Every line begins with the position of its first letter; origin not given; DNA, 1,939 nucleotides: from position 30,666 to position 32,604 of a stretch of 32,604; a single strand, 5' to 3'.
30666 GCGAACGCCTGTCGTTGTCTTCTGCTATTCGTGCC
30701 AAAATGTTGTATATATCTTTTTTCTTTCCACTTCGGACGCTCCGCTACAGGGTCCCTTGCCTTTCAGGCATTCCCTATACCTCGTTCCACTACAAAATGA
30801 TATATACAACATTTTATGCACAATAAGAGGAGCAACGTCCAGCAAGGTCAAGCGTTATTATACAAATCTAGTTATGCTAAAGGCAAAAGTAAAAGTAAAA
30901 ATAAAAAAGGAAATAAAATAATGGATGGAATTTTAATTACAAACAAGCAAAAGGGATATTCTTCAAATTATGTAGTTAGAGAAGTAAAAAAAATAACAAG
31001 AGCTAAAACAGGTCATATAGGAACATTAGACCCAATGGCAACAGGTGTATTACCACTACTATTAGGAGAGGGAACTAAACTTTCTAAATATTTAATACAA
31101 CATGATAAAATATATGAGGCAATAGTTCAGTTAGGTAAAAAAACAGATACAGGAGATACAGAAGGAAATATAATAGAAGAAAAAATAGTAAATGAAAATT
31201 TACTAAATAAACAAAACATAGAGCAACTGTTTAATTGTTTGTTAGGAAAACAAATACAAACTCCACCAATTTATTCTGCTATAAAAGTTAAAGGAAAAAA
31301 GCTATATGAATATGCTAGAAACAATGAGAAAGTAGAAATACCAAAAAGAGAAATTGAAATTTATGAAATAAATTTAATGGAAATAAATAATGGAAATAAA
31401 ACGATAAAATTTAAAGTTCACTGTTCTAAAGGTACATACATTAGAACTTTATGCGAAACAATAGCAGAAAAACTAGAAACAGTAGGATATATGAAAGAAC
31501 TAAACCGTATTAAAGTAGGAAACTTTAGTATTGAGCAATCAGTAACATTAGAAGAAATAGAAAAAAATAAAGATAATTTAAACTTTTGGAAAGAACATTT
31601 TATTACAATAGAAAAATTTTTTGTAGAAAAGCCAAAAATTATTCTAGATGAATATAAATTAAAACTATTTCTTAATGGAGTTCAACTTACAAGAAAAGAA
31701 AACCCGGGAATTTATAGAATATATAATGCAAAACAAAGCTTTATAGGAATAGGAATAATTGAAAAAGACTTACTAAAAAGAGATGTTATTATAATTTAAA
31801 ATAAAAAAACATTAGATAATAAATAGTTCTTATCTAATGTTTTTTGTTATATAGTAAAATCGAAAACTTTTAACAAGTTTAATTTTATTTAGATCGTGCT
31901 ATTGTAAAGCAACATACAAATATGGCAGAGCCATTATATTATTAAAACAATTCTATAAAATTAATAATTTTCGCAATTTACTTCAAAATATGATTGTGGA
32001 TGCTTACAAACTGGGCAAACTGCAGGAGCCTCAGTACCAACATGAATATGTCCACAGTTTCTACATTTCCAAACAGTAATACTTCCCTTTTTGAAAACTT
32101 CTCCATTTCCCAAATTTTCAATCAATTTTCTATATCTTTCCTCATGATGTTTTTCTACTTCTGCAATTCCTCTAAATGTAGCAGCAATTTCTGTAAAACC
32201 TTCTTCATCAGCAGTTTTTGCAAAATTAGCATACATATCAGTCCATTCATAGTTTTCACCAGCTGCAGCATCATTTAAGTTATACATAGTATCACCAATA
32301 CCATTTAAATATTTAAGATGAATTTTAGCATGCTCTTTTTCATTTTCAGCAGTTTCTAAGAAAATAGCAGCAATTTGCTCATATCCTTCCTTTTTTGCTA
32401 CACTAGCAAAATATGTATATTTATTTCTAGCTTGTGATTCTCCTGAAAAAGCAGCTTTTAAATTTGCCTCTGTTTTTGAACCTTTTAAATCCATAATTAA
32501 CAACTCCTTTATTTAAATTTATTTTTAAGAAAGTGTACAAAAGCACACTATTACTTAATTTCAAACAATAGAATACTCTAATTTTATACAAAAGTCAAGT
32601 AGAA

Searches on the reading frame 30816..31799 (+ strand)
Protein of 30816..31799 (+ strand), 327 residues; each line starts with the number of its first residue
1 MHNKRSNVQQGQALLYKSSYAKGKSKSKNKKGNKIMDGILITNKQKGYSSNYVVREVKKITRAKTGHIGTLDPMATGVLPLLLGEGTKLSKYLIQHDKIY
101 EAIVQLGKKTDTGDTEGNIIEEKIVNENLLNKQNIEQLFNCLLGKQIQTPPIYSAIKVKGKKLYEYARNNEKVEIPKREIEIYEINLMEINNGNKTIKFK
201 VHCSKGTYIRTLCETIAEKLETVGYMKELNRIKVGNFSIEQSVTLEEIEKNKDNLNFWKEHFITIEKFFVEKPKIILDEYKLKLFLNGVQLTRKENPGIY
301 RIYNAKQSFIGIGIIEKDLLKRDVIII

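Call 19: find_encoding_contigs(protein=window:30816-31799:+, flank=3000, max_places=10)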
Protein window:30816-31799:+ (327 aa): no gene with exactly this product is on record in the collection.

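Call 29: find_encoding_contigs(protein=window:30921-31799:+, flank=3500, max_places=10)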
Protein window:30921-31799:+ (292 aa): 3 contigs read that carry it; 2 places shown.
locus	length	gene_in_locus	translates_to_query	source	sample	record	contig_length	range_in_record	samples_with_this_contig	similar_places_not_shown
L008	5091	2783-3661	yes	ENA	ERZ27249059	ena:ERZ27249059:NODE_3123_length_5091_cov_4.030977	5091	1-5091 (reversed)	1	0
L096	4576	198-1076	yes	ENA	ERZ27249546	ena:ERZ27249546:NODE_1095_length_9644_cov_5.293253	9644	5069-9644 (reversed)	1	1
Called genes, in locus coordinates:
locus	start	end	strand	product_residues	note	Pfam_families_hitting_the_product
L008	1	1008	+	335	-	?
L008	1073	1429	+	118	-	PF02033:RBFA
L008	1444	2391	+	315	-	PF01368:DHH, PF02272:DHHA1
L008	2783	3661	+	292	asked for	PF01509:TruB_N, PF16198:TruB_C_2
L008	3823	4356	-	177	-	PF00210:Ferritin (weak), PF02915:Rubrerythrin, PF21349:RUBY_RBDX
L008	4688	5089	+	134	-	?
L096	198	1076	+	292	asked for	PF01509:TruB_N, PF16198:TruB_C_2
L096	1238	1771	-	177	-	PF00210:Ferritin (weak), PF02915:Rubrerythrin, PF21349:RUBY_RBDX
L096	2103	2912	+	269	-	PF12833:HTH_18, PF00165:HTH_AraC (weak), PF06445:GyrI-like (weak), PF14526:Cass2 (weak)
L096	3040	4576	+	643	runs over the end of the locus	PF01935:DUF87 (weak), PF10412:TrwB_AAD_bind (faint)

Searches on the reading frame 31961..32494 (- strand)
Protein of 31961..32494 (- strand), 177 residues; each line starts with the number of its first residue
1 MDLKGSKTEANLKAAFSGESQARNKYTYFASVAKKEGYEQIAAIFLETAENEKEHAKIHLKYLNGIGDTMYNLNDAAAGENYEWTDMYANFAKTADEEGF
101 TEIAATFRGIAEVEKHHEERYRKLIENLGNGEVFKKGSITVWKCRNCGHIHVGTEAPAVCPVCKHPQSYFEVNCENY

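Call 52: find_encoding_contigs(protein=window:31961-32494:-, flank=10000, max_places=10)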
Protein window:31961-32494:- (177 aa): 4 contigs read that carry it; 4 places shown.
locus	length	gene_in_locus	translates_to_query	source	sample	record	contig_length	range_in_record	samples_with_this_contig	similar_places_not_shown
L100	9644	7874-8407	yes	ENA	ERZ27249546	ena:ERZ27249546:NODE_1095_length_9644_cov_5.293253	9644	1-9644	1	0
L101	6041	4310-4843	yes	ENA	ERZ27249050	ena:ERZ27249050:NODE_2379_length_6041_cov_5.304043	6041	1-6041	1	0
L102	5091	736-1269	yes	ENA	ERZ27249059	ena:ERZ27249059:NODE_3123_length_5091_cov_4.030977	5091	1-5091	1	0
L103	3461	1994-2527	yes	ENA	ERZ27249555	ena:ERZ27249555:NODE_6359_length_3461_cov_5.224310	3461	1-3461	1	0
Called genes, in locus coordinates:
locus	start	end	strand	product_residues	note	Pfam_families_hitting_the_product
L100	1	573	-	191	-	?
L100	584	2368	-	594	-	PF01807:Zn_ribbon_DnaG, PF08275:DNAG_N, PF01751:Toprim, PF13155:Toprim_2, PF13362:Toprim_3 (weak), PF13662:Toprim_4, PF10410:DnaB_bind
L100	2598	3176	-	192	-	PF02559:CarD_TRCF_RID, PF21095:CarD_C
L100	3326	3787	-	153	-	PF00692:dUTPase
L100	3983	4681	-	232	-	-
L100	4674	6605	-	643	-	PF01935:DUF87 (weak), PF10412:TrwB_AAD_bind (faint)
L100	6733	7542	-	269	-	PF12833:HTH_18, PF00165:HTH_AraC (weak), PF06445:GyrI-like (weak), PF14526:Cass2 (weak)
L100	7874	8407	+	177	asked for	PF00210:Ferritin (weak), PF02915:Rubrerythrin, PF21349:RUBY_RBDX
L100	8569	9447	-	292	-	PF01509:TruB_N, PF16198:TruB_C_2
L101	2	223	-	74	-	?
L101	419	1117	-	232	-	-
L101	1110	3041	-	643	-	PF01935:DUF87 (weak), PF10412:TrwB_AAD_bind (faint)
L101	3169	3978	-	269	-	PF12833:HTH_18, PF00165:HTH_AraC (weak), PF06445:GyrI-like (weak), PF14526:Cass2 (weak)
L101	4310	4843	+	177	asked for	PF00210:Ferritin (weak), PF02915:Rubrerythrin, PF21349:RUBY_RBDX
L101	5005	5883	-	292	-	PF01509:TruB_N, PF16198:TruB_C_2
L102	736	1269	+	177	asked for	PF00210:Ferritin (weak), PF02915:Rubrerythrin, PF21349:RUBY_RBDX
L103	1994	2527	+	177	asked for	PF00210:Ferritin (weak), PF02915:Rubrerythrin, PF21349:RUBY_RBDX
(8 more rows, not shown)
